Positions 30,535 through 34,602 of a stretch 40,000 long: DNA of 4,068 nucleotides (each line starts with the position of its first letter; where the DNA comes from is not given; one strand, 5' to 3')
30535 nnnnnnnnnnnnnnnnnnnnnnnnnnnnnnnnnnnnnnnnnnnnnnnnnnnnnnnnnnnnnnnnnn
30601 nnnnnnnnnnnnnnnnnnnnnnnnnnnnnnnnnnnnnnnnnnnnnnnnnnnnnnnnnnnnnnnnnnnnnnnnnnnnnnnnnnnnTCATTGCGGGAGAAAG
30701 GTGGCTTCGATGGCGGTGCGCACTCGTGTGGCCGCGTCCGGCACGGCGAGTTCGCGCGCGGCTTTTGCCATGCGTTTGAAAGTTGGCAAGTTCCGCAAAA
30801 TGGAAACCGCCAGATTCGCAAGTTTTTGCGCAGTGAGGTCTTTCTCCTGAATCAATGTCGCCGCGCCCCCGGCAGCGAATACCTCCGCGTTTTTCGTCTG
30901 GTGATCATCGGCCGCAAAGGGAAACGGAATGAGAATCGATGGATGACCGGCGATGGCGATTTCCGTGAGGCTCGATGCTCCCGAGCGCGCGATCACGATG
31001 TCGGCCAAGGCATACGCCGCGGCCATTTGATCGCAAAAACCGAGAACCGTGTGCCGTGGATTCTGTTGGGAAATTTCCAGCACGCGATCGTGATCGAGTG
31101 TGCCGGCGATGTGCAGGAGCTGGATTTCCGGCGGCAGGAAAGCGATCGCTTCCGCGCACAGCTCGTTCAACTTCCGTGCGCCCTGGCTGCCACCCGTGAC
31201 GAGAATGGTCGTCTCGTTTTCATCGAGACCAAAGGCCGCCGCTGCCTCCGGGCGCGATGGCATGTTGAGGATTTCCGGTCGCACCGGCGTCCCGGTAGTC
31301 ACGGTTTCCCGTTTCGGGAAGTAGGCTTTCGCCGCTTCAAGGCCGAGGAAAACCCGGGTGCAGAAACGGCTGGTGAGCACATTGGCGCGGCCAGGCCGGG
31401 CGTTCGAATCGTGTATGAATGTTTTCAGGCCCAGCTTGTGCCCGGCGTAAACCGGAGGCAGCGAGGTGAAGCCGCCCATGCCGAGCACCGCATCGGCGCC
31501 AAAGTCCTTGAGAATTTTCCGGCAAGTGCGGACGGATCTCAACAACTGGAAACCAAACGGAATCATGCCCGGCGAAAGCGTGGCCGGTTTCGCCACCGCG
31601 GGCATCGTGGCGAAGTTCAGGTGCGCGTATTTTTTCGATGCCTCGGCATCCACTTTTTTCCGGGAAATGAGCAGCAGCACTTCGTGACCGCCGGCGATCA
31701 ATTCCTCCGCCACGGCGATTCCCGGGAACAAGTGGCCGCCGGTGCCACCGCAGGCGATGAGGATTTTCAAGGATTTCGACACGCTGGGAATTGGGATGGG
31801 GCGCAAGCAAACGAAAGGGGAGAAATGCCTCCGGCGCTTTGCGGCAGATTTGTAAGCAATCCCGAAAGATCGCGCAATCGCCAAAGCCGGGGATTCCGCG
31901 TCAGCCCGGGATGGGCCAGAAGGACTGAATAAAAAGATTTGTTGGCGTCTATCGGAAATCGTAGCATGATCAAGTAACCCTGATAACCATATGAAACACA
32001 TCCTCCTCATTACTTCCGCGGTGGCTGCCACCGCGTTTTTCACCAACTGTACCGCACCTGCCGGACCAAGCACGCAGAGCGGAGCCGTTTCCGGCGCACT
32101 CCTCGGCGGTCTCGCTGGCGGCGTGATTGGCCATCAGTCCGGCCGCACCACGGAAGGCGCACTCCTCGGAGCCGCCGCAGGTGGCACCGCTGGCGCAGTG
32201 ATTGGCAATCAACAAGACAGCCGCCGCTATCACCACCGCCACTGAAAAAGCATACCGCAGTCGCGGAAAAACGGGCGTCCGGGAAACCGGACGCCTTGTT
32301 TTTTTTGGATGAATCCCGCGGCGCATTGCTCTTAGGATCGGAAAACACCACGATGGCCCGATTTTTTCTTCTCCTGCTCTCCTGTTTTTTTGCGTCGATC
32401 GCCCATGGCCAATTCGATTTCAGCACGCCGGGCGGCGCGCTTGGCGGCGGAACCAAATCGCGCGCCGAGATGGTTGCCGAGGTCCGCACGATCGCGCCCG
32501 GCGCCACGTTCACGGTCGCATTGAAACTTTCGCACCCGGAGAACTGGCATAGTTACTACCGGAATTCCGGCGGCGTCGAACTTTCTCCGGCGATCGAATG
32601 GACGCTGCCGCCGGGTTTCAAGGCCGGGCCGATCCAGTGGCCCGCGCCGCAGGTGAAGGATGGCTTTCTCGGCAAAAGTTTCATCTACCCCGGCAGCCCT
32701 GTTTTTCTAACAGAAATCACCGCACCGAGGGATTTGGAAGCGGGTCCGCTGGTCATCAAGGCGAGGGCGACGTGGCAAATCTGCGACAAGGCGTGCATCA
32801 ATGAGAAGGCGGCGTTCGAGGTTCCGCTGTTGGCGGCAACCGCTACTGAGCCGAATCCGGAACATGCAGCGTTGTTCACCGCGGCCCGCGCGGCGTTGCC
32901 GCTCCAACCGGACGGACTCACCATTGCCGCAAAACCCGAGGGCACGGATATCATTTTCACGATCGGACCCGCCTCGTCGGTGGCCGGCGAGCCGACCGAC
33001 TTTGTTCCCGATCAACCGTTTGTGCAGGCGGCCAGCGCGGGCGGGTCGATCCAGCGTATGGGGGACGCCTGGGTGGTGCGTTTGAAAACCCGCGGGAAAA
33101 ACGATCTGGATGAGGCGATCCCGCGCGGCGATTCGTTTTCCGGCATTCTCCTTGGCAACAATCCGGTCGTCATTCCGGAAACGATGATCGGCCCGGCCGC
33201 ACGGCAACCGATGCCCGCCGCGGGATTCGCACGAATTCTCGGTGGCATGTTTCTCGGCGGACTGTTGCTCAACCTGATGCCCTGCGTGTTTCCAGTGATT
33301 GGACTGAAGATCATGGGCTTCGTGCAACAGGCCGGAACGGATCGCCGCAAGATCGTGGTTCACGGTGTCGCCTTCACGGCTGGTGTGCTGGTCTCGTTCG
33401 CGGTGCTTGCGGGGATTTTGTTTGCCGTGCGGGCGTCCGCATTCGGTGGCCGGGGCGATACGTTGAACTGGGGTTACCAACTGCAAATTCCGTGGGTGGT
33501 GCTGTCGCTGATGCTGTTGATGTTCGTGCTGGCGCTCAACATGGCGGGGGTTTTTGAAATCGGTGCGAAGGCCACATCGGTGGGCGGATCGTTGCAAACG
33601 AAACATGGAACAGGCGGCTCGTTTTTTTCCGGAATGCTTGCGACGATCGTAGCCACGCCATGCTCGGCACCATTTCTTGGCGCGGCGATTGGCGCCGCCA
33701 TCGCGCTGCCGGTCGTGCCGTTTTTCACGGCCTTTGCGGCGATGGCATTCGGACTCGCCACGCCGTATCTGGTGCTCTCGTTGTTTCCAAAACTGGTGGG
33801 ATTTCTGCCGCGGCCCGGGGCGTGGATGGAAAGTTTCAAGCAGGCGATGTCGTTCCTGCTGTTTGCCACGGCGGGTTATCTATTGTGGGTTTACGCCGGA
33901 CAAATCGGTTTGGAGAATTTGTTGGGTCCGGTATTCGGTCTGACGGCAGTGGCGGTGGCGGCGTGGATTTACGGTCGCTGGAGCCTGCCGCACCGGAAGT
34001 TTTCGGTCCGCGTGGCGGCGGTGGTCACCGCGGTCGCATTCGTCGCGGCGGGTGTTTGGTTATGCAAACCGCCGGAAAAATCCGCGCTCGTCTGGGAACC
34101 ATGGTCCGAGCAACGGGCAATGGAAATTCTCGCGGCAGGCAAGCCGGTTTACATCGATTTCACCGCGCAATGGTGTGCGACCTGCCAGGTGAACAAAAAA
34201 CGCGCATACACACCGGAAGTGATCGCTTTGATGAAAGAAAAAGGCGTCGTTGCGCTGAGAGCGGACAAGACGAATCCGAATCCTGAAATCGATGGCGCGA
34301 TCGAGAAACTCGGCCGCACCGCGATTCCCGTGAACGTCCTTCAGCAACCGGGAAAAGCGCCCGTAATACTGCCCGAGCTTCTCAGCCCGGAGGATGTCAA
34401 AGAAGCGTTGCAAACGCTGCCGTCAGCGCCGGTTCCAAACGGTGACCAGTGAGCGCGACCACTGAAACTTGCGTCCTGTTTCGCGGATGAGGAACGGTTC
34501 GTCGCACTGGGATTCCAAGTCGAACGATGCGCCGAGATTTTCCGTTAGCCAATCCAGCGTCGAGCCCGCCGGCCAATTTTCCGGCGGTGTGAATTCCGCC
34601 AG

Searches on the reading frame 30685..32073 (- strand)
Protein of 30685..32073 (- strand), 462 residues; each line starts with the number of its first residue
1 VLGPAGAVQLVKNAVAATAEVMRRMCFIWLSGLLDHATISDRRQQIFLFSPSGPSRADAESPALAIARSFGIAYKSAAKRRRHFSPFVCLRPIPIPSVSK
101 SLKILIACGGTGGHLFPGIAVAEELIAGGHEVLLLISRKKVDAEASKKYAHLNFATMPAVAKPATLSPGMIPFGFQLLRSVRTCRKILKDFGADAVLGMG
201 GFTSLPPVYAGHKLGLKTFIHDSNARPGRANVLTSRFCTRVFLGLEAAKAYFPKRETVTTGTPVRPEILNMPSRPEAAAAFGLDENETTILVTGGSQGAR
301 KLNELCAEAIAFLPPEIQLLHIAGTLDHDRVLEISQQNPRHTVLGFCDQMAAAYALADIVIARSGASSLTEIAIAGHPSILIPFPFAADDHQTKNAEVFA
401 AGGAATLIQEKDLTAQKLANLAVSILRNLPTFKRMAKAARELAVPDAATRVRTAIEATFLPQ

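Call 62: search_protein_families(library=pfam, proteins=[window:30685-32073:-], max_evalue=0.00001)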
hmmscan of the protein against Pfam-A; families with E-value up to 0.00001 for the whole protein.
window:30685-32073:- (462 aa): 2 families
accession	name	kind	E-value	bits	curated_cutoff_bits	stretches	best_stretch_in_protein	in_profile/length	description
PF04101.22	Glyco_tran_28_C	-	3.4e-36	125.2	22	1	289-450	1-165/166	Glycosyltransferase family 28 C-terminal domain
PF03033.26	Glyco_transf_28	-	1.4e-30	106.6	26.2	1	104-242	1-138/139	Glycosyltransferase family 28 N-terminal domain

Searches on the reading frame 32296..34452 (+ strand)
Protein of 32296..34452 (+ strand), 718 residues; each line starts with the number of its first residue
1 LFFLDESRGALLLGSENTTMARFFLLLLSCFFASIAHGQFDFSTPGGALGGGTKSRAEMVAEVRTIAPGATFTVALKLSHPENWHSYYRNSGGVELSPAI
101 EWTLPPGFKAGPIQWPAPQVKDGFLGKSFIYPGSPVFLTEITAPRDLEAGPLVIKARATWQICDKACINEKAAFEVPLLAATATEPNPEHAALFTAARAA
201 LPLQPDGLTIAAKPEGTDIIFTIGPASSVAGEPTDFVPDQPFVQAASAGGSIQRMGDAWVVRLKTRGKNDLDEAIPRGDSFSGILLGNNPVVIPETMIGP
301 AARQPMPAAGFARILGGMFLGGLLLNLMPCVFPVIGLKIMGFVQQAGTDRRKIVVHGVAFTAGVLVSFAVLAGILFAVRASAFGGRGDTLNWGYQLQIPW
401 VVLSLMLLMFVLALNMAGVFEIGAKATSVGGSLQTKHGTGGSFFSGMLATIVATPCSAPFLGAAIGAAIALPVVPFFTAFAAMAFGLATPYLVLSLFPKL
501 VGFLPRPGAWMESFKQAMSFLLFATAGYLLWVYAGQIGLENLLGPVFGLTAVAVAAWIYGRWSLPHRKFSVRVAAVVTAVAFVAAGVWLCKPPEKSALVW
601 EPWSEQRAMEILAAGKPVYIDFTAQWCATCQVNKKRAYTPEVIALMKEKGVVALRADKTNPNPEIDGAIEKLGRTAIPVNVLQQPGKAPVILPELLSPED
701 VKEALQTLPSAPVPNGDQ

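Call 62: search_protein_families(library=pfam, proteins=[window:32296-34452:+], max_evalue=0.00001)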
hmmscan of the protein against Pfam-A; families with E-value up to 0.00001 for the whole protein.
window:32296-34452:+ (718 aa): 3 families
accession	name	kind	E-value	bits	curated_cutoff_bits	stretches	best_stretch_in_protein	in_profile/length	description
PF02683.22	DsbD_TM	-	1.7e-17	63.9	27.1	1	314-530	4-215/219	Cytochrome C biogenesis protein transmembrane domain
PF11412.14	DsbD_N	-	1.4e-13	51.4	25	1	66-173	14-113/119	Thiol:disulfide interchange protein DsbD, N-terminal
PF13899.12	Thioredoxin_7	-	2.7e-13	50.3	27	1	600-681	2-79/83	Thioredoxin-like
